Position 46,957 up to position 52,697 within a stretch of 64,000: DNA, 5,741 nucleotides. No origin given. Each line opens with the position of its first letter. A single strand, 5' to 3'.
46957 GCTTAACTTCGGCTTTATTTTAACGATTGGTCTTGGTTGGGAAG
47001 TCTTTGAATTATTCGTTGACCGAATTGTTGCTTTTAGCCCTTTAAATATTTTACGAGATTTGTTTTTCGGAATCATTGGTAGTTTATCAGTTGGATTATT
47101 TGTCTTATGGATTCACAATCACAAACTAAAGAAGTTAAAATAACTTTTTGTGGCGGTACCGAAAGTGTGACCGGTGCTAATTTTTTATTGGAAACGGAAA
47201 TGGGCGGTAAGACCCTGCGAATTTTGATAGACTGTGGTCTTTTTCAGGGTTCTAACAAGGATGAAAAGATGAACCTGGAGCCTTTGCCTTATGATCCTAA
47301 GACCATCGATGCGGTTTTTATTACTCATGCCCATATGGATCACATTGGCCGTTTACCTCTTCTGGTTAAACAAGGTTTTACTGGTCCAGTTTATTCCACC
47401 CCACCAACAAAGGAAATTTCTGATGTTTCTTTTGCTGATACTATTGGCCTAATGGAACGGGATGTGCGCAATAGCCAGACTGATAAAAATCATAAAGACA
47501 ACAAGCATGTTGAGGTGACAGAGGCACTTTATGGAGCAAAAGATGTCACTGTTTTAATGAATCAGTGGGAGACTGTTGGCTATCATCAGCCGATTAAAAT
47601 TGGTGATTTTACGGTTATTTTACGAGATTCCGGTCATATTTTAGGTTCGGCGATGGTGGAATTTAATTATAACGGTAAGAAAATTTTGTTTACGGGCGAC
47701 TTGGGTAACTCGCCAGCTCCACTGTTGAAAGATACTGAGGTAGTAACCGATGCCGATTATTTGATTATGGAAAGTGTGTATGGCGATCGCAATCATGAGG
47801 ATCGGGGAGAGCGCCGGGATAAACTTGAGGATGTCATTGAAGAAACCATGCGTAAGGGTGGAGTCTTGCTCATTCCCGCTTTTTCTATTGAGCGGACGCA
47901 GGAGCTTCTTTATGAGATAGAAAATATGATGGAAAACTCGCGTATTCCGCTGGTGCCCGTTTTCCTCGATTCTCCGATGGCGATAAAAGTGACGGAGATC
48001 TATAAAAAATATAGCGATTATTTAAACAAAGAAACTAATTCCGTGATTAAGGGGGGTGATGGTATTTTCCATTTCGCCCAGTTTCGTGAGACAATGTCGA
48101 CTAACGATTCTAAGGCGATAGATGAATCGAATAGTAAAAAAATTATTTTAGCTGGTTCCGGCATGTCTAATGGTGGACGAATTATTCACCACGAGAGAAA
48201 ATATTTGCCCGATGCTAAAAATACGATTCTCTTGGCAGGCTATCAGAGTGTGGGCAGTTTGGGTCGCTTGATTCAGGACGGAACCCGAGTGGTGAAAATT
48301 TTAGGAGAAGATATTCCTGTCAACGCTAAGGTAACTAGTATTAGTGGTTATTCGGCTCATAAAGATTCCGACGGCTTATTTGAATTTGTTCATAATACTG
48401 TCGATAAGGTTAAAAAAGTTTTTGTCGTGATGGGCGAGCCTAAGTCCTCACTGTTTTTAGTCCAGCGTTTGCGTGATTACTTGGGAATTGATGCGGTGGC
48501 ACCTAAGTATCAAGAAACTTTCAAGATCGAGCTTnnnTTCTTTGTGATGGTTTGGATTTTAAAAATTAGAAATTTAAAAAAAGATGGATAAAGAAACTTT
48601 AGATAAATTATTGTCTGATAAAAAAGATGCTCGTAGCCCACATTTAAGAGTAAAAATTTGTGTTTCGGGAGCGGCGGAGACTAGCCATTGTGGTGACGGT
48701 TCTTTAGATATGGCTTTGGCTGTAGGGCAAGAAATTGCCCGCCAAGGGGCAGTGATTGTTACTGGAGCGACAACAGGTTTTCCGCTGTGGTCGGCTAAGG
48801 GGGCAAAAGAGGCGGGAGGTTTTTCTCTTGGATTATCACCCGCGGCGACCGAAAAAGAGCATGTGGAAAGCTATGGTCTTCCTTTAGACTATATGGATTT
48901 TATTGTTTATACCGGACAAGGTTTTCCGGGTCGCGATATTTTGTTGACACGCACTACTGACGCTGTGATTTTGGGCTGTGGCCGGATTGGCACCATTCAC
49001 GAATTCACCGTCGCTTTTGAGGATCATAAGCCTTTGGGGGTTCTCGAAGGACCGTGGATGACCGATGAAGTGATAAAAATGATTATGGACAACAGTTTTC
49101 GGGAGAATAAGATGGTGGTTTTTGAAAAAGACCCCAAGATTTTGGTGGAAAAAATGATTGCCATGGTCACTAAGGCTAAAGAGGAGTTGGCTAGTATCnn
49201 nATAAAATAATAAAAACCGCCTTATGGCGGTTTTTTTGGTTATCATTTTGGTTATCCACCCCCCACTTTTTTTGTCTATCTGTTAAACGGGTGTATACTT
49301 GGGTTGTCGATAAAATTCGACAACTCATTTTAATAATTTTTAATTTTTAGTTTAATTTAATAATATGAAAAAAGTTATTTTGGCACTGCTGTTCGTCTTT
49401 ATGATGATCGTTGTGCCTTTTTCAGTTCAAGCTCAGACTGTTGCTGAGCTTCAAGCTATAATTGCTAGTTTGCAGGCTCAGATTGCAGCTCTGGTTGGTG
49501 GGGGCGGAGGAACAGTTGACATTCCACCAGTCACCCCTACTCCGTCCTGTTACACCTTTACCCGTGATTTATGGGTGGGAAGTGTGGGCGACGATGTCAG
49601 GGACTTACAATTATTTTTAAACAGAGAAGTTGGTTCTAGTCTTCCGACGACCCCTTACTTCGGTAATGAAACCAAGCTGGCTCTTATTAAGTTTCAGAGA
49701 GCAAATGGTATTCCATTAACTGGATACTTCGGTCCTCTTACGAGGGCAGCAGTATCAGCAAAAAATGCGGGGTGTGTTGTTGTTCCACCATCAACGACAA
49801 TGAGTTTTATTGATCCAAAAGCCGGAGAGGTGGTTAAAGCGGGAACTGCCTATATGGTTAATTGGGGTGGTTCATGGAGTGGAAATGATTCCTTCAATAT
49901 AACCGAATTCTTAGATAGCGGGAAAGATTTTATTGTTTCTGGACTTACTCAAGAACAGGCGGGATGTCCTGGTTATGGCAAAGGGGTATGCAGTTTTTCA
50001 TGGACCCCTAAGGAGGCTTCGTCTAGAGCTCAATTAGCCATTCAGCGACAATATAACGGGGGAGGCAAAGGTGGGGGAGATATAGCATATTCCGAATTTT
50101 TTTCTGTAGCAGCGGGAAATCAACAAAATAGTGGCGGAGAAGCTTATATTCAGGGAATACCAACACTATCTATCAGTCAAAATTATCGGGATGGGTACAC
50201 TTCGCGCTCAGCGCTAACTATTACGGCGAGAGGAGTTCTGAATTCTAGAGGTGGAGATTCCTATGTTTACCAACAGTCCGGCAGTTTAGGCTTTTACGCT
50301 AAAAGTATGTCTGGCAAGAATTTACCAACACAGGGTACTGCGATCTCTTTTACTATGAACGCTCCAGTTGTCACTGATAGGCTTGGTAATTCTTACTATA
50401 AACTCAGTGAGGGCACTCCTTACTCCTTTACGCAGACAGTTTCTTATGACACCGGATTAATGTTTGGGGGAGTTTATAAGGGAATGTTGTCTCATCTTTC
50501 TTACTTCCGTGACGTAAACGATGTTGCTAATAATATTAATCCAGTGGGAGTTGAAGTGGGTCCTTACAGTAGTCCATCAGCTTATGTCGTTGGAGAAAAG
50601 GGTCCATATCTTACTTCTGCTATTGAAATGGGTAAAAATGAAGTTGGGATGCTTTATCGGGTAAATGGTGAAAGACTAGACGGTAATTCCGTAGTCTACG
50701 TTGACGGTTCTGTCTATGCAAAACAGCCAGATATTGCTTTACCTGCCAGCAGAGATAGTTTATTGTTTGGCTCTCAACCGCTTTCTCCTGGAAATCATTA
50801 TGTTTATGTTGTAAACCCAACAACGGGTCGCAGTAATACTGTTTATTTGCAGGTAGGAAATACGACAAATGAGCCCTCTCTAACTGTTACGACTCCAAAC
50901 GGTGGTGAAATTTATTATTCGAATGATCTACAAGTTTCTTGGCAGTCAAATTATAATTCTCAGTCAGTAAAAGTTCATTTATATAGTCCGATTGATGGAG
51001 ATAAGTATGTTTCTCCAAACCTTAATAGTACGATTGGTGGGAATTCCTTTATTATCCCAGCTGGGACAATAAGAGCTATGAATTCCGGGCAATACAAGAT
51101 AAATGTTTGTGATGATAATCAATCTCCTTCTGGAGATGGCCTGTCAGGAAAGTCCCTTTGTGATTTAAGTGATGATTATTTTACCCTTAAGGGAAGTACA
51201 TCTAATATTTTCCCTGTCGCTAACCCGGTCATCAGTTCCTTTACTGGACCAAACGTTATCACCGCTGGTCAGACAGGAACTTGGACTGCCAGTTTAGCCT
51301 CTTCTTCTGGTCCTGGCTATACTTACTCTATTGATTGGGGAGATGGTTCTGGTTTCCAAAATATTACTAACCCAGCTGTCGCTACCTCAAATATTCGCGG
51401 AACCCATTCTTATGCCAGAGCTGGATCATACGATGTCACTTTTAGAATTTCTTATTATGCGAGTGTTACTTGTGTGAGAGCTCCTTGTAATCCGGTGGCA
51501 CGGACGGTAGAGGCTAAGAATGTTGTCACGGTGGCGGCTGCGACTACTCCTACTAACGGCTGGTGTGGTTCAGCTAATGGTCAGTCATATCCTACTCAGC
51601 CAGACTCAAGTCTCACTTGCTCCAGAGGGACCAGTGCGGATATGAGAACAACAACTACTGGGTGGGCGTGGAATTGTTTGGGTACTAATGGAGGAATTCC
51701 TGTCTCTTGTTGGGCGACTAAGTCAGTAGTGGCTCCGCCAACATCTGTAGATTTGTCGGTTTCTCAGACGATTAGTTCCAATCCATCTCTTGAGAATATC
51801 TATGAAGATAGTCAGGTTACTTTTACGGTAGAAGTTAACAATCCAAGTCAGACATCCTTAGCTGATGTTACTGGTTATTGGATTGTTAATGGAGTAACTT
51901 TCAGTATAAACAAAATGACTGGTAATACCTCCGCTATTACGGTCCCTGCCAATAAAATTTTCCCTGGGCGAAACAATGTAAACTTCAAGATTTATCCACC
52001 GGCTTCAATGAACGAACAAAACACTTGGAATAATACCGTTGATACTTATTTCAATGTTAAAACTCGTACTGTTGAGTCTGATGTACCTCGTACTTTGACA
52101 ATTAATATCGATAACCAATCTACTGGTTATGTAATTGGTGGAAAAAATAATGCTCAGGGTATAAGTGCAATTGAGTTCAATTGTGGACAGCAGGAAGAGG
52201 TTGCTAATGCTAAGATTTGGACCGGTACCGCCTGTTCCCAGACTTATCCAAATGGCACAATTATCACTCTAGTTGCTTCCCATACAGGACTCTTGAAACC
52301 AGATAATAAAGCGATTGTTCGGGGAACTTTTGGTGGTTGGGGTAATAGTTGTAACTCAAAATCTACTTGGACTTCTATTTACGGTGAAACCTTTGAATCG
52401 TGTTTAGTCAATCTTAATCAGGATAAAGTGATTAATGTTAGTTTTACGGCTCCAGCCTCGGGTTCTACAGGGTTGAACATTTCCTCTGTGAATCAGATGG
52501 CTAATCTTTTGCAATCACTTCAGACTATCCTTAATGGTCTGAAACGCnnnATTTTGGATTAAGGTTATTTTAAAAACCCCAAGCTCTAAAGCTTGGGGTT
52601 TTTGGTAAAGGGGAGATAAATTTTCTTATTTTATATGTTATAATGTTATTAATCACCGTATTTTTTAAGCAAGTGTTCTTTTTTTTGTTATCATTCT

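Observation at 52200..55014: Conserved C-terminal tail motif shared by adjacent, otherwise unrelated secreted proteins, a candidate novel sorting/secretion signal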

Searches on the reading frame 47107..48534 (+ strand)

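Call 41: search_protein_families(library=pfam, proteins=[window:47107-48534:+], max_evalue=0.01)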
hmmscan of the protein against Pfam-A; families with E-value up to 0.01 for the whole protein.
window:47107-48534:+ (476 aa): 5 families
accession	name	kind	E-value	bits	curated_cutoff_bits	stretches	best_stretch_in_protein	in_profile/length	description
PF10996.14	Beta-Casp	-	2e-35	122.4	27.7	1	264-388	1-119/120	Beta-Casp domain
PF00753.33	Lactamase_B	-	2e-15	57.7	22.7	1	35-101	14-78/196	Metallo-beta-lactamase superfamily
PF16661.11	Lactamase_B_6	-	4.6e-13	49.4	27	1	37-207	7-170/193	Metallo-beta-lactamase superfamily domain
PF12706.13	Lactamase_B_2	-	4.4e-11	43.2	27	1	38-222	2-163/200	Beta-lactamase superfamily domain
PF07521.17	RMMBL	-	5.8e-10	39.4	21.6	1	402-466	1-63/63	Zn-dependent metallo-hydrolase RNA specificity domain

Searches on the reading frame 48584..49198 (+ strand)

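Call 41: search_protein_families(library=pfam, proteins=[window:48584-49198:+], max_evalue=0.01)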
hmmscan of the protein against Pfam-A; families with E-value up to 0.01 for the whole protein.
window:48584-49198:+ (205 aa): 1 family
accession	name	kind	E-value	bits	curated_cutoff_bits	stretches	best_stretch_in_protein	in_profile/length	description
PF18306.6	LDcluster4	-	2e-31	109.1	26.3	1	23-183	2-146/151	SLOG cluster4 family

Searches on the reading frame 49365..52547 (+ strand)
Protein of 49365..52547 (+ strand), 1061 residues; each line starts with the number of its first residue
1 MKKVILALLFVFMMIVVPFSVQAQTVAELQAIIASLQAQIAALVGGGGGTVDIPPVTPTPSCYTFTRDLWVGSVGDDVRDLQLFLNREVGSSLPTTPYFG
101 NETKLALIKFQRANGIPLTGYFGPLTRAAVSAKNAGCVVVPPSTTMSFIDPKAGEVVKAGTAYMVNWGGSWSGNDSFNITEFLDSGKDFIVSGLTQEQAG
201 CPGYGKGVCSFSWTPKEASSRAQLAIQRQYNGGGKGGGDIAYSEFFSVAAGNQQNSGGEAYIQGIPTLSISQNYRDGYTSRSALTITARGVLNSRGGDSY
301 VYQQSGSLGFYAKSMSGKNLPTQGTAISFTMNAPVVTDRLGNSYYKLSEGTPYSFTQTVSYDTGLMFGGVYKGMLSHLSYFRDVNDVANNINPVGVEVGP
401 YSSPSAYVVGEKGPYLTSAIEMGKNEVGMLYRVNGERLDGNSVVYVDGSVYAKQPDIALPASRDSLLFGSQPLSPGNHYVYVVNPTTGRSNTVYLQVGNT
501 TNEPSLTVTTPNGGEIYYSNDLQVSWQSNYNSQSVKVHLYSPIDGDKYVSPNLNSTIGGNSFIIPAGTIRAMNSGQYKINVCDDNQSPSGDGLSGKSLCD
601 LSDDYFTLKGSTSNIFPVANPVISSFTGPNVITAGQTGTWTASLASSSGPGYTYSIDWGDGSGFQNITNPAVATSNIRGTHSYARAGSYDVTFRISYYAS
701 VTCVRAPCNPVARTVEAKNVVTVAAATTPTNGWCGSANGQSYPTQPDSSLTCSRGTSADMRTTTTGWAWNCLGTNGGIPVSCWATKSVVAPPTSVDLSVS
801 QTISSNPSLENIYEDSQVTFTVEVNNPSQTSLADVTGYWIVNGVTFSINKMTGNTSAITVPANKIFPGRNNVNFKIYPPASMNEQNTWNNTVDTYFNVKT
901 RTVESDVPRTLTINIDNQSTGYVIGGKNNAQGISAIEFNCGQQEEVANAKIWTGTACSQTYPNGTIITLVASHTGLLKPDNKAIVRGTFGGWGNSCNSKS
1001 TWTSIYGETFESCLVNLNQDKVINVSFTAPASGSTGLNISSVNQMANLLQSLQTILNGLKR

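Call 4: search_protein_families(library=pfam, proteins=[window:49365-52547:+], max_evalue=0.01)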
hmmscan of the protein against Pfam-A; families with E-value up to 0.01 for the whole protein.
window:49365-52547:+ (1061 aa): 3 families
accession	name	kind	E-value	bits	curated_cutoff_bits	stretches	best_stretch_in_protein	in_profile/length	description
PF01471.23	PG_binding_1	-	1.5e-10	41.5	23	1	75-129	2-56/57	Putative peptidoglycan binding domain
PF18911.6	PKD_4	-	2.6e-06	27.8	27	1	619-696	2-69/85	PKD domain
PF00801.26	PKD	-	1.9e-05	25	23.5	1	628-695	7-65/80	PKD domain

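Call 5: search_protein_families(library=ncbifam, proteins=[window:49365-52547:+], max_evalue=1)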
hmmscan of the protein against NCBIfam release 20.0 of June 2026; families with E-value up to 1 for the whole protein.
window:49365-52547:+ (1061 aa): 3 families
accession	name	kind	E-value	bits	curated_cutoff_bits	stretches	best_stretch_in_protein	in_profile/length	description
TIGR02869.1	spore_SleB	equivalog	5.6e-05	23.1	236.5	1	69-133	7-71/201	spore cortex-lytic enzyme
TIGR01482.1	SPP-subfamily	subfamily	0.024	14.2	107.15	1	479-537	31-87/225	sucrose-phosphate phosphatase subfamily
NF047331.1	phage_HTJ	equivalog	0.064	13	33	1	24-46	29-51/59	phage head-tail joining protein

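Call 15: find_homologous_proteins(query=window:49365-52547:+, max_evalue=0.001)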
Query window:49365-52547:+ (1061 aa): 27 proteins with E <= 0.001 among 8000 candidates.
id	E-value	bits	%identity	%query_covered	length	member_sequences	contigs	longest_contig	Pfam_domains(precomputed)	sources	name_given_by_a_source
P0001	0.0e+0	2402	100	100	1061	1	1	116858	PF00801.27,PF01471.24,PF18911.7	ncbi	-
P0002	5.6e-82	294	39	24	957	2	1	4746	PF01471.24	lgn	-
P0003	2.9e-51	193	38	21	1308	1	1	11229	PF05345.19,PF01471.24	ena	-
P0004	2.2e-24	104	32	27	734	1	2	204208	-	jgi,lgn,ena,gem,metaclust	metaclust:\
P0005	4.0e-17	80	51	11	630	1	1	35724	PF01471.24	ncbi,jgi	jgi:peptidoglycan hydrolase-like protein with peptidoglycan-binding domain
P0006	2.4e-13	67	41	12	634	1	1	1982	PF01471.24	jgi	jgi:peptidoglycan hydrolase-like protein with peptidoglycan-binding domain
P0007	7.8e-13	66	41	12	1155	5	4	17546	PF01471.24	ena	-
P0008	8.9e-13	65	50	12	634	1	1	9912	PF01471.24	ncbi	-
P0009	1.7e-11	61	42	13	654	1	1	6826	PF01471.24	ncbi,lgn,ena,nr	ncbi:MAG TPA: peptidoglycan-binding protein [Candidatus Paceibacterota bacterium]|nr:peptidoglycan-b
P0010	2.7e-11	60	52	6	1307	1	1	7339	PF01471.24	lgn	-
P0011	8.5e-11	59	47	10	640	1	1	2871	PF01471.24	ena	-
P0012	3.4e-10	57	56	7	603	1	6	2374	PF01471.24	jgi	-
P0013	3.6e-10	57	46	12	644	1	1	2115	PF01471.24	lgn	-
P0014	4.1e-10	57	40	12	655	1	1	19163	PF01471.24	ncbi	-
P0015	4.9e-10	56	44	12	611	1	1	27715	PF01471.24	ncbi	-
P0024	3.2e-7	47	54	7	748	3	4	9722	PF13715.13,PF17789.8,PF02369.23,PF13620.13,PF01471.24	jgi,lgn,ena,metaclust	metaclust:\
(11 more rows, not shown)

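Call 18: find_encoding_contigs(protein=P0002, flank=10000)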
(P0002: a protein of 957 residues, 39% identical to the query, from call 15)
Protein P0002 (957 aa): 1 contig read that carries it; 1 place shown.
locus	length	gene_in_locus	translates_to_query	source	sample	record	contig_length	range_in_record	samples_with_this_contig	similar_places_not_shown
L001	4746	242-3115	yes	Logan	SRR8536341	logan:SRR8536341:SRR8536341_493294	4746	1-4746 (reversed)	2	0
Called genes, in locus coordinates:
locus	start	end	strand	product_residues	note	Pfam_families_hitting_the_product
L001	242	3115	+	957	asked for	PF01471:PG_binding_1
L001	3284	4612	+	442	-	PF01471:PG_binding_1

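Call 19: find_encoding_contigs(protein=P0003, flank=10000)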
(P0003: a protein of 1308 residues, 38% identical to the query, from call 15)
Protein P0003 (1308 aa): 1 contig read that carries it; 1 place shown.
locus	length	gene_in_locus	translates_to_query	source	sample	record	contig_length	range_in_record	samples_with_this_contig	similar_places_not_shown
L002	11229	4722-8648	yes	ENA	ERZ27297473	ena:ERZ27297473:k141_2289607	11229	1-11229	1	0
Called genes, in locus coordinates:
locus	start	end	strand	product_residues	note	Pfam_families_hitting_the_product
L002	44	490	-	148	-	-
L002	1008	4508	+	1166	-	PF01471:PG_binding_1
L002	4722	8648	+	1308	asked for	PF01471:PG_binding_1, PF05345:He_PIG (weak)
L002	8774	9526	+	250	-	PF00121:TIM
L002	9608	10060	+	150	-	PF00702:Hydrolase (faint), PF13419:HAD_2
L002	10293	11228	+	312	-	?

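Call 29: find_encoding_contigs(protein=P0001, flank=10000)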
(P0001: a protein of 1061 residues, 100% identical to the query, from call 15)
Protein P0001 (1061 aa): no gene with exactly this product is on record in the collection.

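Call 30: list_cluster_members(proteins=[P0001, P0029, P0030, P0024])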
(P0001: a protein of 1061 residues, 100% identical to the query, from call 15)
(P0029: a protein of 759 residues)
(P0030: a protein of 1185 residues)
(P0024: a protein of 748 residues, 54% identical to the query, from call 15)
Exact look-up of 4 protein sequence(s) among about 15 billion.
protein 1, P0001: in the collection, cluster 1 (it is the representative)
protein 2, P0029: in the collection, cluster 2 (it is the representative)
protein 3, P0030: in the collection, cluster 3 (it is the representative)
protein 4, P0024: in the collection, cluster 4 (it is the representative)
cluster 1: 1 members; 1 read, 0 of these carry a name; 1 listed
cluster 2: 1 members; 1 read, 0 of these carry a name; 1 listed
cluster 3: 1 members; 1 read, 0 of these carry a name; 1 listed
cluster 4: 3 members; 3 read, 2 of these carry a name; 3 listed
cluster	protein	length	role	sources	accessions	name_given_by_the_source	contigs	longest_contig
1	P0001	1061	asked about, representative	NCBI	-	-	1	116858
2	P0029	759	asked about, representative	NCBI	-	-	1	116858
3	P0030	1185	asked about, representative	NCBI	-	-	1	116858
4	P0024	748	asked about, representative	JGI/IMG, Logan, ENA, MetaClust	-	\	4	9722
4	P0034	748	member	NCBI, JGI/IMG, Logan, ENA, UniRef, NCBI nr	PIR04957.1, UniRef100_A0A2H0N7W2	MAG: hypothetical protein COV57_01650 [Candidatus Liptonbacteria bacterium ... | Peptidoglycan binding-like domain-containing protein n=1 Tax=Candidatus Liptonbacteria ...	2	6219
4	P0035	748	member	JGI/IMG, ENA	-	-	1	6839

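Call 47: find_encoding_contigs(protein=P0024, flank=10000)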
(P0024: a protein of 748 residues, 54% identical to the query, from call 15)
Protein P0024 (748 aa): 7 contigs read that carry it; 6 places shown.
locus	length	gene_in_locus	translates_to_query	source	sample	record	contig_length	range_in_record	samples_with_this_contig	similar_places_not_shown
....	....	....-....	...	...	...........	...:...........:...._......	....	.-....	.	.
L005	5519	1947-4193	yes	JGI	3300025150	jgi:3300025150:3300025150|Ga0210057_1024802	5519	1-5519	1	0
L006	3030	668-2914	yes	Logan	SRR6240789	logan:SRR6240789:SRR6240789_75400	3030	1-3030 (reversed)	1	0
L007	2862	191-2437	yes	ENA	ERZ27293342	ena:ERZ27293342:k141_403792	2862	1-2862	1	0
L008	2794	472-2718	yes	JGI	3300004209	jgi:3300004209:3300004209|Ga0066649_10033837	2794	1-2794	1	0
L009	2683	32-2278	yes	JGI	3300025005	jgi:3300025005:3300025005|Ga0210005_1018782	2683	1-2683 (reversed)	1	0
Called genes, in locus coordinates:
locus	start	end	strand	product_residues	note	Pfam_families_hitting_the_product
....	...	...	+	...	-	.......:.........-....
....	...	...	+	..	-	-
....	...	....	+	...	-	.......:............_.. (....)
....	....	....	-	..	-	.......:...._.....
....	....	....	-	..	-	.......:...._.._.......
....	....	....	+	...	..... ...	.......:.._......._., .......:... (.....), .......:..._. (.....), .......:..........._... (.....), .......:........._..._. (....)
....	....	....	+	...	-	-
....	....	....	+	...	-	-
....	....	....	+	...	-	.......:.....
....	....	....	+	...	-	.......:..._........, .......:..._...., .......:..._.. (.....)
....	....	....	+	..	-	?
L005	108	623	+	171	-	PF27765:UCP032817-like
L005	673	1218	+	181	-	PF03848:TehB, PF05724:TPMT (weak), PF13489:Methyltransf_23, PF08241:Methyltransf_11, PF08242:Methyltransf_12, PF13649:Methyltransf_25, PF13847:Methyltransf_31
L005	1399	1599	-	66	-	PF07927:HicA_toxin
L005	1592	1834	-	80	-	PF15919:HicB_lk_antitox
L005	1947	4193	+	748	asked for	PF01471:PG_binding_1, PF17789:MG4 (faint), PF02369:Big_1 (faint), PF13620:CarboxypepD_reg (faint), PF13715:CarbopepD_reg_2 (weak)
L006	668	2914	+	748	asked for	PF01471:PG_binding_1, PF17789:MG4 (faint), PF02369:Big_1 (faint), PF13620:CarboxypepD_reg (faint), PF13715:CarbopepD_reg_2 (weak)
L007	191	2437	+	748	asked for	PF01471:PG_binding_1, PF17789:MG4 (faint), PF02369:Big_1 (faint), PF13620:CarboxypepD_reg (faint), PF13715:CarbopepD_reg_2 (weak)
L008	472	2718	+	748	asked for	PF01471:PG_binding_1, PF17789:MG4 (faint), PF02369:Big_1 (faint), PF13620:CarboxypepD_reg (faint), PF13715:CarbopepD_reg_2 (weak)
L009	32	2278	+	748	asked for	PF01471:PG_binding_1, PF17789:MG4 (faint), PF02369:Big_1 (faint), PF13620:CarboxypepD_reg (faint), PF13715:CarbopepD_reg_2 (weak)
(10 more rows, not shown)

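Call 48: find_encoding_contigs(protein=P0004, flank=10000)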
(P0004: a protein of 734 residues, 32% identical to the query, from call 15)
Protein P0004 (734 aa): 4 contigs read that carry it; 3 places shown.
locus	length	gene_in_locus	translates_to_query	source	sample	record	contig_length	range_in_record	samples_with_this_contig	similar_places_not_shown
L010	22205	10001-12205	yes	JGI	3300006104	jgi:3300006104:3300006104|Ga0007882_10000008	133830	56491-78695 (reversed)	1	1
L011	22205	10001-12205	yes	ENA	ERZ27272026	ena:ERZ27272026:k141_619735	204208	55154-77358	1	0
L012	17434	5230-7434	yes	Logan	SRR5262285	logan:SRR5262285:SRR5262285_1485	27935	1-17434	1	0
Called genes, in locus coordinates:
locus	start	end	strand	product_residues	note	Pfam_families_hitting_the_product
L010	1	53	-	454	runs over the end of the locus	PF01743:PolyA_pol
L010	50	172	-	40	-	-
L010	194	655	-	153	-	-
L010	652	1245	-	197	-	-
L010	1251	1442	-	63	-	-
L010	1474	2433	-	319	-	-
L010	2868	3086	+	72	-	-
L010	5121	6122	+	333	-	PF12358:DUF3644, PF18740:EC042_2821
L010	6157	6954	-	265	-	PF09509:Hypoth_Ymh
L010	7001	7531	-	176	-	-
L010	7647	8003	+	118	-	-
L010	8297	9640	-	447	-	PF00239:Resolvase, PF07508:Recombinase, PF13408:Zn_ribbon_recom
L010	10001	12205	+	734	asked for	-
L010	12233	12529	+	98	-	-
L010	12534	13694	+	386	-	PF03703:bPH_2, PF24649:DUF7642 (faint), PF03703:bPH_2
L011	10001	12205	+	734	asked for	-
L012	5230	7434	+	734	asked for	-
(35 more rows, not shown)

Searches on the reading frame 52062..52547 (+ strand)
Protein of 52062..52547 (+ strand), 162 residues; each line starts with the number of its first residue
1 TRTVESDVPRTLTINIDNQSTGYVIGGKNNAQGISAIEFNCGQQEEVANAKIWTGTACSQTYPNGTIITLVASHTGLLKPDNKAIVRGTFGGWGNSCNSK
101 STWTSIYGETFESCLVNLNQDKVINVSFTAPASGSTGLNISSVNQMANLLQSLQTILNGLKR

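Call 40: find_related_loci(query=A6, collection=genome_contigs, flank=10000)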
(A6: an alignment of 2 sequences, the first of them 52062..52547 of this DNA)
Query A6 (162 aa) in genome_contigs; peptide patterns used: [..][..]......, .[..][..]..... (x = any residue, [..] = any of these).
29 stretches matched a pattern, but none encodes a relative of the query by tblastn (E <= 1e-3).

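Call 60: predict_structure(alignment_id=A6)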
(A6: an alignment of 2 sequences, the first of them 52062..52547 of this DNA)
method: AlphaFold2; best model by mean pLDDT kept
length: 162 residues; sequences in the alignment: 2
mean_pLDDT: 35.7   pTM: 0.26
mean pLDDT of the five models: 35.7, 34.4, 32.4, 31.7, 30.9
residues with pLDDT >= 90: 0; 70-90: 0; 50-70: 4; < 50: 158
segments of 3 or more residues with pLDDT < 50: 1-97, 101-112, 114-157, 159-162
pLDDT, mean of each block of 10 residues (from residue 1): 28 34 39 33 33 28 32 28 30 43 45 47 35 30 38 46 45
secondary structure, 60 per line:
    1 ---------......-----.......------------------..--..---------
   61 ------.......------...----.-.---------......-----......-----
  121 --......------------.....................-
elements in order: E10-15 E21-27 E67-73 E99-104 E110-115 E123-128 H141-161

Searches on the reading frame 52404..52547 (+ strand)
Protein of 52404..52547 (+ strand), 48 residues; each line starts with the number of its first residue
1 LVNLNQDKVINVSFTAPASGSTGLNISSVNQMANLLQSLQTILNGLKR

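Call 14: find_homologous_proteins(query=A3, max_evalue=10)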
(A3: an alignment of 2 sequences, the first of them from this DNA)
Query A3 (2 sequences): no candidate shares three 5-residue words with the query. No homologue found.
